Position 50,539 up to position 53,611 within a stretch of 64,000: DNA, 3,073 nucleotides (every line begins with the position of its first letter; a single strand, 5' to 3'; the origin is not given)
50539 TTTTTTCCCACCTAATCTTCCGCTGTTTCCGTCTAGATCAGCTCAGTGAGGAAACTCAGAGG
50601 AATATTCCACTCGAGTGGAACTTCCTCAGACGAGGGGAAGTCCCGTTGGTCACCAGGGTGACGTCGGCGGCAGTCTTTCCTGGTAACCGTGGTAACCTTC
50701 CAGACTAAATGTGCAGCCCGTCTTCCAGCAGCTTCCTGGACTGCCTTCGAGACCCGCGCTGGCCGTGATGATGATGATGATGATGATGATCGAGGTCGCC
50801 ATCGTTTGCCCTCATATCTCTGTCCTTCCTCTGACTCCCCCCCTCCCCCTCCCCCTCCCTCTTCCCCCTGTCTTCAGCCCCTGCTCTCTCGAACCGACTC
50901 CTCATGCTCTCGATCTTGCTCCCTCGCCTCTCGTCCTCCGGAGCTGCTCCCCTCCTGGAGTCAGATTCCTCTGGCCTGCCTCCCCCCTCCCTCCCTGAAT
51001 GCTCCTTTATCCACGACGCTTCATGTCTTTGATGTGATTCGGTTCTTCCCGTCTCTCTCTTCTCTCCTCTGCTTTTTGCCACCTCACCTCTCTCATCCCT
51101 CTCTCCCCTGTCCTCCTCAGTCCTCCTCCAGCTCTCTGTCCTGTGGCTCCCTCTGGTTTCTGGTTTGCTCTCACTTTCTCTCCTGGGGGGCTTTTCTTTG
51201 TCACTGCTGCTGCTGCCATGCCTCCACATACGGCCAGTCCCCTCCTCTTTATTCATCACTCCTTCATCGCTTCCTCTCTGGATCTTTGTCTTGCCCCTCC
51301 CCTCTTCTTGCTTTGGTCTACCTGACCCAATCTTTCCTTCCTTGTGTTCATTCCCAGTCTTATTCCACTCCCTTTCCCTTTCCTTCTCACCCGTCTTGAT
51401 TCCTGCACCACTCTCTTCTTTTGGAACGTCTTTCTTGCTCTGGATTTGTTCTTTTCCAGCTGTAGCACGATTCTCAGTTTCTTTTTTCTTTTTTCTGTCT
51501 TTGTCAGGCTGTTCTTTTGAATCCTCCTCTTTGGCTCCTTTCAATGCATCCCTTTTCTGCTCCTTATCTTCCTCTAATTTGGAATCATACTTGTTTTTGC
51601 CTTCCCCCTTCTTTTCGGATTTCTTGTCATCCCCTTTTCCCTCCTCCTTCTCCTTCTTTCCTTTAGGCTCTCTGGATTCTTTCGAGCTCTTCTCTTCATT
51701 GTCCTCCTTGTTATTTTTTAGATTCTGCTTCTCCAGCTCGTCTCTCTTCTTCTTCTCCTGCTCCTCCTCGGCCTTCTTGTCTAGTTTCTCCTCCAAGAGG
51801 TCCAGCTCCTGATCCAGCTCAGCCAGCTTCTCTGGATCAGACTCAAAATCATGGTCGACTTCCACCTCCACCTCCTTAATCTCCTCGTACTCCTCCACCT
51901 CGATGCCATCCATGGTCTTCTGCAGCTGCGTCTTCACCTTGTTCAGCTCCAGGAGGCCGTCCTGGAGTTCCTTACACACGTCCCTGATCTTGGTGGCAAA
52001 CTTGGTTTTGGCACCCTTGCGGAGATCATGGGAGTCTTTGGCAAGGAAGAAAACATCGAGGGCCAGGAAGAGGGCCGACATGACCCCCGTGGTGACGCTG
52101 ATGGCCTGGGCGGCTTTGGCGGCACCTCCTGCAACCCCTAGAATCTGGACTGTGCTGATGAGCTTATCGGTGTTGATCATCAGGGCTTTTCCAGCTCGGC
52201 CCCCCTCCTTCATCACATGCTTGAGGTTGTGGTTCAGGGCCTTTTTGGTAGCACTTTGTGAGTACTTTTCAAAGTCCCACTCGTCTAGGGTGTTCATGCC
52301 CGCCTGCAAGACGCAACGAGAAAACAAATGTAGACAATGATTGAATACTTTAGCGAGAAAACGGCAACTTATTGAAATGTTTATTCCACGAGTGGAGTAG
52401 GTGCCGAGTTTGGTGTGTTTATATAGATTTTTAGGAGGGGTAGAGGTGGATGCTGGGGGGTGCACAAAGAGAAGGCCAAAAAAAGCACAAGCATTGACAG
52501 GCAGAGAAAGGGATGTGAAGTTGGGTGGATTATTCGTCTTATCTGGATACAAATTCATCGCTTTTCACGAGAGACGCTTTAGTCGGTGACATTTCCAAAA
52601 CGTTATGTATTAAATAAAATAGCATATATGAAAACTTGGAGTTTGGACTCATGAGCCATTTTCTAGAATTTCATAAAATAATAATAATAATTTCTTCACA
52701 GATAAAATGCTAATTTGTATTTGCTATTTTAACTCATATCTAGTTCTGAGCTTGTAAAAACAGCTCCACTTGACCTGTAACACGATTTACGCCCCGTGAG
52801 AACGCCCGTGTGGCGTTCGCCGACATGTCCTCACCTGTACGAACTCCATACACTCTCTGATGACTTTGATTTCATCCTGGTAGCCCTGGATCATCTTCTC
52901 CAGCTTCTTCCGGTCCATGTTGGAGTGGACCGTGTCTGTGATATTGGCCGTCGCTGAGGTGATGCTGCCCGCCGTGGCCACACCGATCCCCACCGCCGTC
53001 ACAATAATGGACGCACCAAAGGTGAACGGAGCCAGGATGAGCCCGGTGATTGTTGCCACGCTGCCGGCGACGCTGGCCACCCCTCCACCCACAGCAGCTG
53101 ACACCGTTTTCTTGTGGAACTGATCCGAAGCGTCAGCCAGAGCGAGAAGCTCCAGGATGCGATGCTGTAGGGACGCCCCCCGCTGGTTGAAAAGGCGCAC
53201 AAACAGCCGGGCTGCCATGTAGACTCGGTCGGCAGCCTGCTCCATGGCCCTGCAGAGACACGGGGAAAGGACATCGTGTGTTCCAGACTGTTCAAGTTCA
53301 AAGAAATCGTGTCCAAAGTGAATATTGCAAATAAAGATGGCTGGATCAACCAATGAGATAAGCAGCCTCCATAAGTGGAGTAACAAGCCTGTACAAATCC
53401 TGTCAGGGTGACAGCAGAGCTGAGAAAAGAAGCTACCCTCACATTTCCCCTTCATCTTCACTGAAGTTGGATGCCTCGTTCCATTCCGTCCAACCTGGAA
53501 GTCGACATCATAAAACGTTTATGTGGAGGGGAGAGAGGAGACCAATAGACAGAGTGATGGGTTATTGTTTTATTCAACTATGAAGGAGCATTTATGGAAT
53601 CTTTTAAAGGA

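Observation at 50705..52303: ApoL-like protein with an exceptionally long charged low-complexity C-terminal tail and His8 tract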

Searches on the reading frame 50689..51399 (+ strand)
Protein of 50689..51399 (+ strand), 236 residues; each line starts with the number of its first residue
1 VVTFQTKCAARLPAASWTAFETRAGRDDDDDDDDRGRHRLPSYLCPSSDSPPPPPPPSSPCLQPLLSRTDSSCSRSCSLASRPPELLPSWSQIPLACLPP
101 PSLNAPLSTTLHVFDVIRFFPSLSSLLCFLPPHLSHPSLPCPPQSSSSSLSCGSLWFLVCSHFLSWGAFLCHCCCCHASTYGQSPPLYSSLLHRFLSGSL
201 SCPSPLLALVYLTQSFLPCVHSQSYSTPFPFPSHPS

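Call 53: search_protein_families(library=pfam, proteins=[window:50689-51399:+], max_evalue=0.01)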
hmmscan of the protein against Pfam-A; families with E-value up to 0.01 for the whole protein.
window:50689-51399:+ (236 aa): 0 families

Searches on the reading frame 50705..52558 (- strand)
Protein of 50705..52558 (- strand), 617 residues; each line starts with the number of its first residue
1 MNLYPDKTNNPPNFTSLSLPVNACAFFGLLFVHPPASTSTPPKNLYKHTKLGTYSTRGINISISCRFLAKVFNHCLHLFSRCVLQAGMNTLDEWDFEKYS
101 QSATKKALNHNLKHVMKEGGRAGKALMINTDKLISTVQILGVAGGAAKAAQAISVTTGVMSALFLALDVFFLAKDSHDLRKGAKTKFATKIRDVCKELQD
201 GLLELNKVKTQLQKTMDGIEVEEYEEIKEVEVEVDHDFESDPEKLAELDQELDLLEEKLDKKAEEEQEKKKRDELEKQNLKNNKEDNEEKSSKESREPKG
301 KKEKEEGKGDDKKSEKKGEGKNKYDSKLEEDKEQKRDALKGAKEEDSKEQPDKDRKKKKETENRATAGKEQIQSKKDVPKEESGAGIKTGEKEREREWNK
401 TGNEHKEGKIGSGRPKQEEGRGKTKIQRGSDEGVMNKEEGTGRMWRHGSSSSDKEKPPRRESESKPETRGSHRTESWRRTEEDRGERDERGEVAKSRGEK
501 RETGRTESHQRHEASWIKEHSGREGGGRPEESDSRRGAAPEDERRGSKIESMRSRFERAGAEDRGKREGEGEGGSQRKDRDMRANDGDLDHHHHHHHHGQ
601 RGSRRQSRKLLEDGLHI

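Call 4: search_protein_families(library=pfam, proteins=[window:50705-52558:-], max_evalue=1)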
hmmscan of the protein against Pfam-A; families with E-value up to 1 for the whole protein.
window:50705-52558:- (617 aa): 1 family
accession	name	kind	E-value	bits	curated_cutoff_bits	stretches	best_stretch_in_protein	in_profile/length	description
PF05461.16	ApoL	-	3.3e-08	33.8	25.9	1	137-206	227-297/298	Apolipoprotein L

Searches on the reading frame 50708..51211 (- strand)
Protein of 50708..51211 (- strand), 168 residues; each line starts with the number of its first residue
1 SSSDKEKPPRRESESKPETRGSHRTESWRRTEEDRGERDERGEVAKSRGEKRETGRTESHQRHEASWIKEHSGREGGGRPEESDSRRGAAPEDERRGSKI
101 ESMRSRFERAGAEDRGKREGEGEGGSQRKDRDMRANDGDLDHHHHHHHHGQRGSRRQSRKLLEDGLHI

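Call 47: find_homologous_proteins(query=window:50708-51211:-, max_evalue=0.001)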
Query seq(168 aa): 243 candidates shared short words with the query, none scored E <= 0.001.

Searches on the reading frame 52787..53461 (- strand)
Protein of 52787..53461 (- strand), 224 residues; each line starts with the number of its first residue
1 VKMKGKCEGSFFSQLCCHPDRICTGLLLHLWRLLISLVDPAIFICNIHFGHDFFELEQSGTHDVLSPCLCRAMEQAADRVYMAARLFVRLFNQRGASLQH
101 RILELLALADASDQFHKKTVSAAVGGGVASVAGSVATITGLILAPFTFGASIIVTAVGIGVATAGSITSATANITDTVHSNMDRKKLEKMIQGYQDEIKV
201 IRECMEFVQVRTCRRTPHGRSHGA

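Call 4: search_protein_families(library=pfam, proteins=[window:52787-53461:-], max_evalue=1)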
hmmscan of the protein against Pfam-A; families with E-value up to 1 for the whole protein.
window:52787-53461:- (224 aa): 2 families
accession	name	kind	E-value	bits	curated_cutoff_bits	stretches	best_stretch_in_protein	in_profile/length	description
PF05461.16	ApoL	-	4.2e-23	82.7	25.9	1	81-207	47-173/298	Apolipoprotein L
PF24234.1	KH_BICC1_1st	-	0.2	12.5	27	1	182-199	5-22/77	BICC1, first type I KH domain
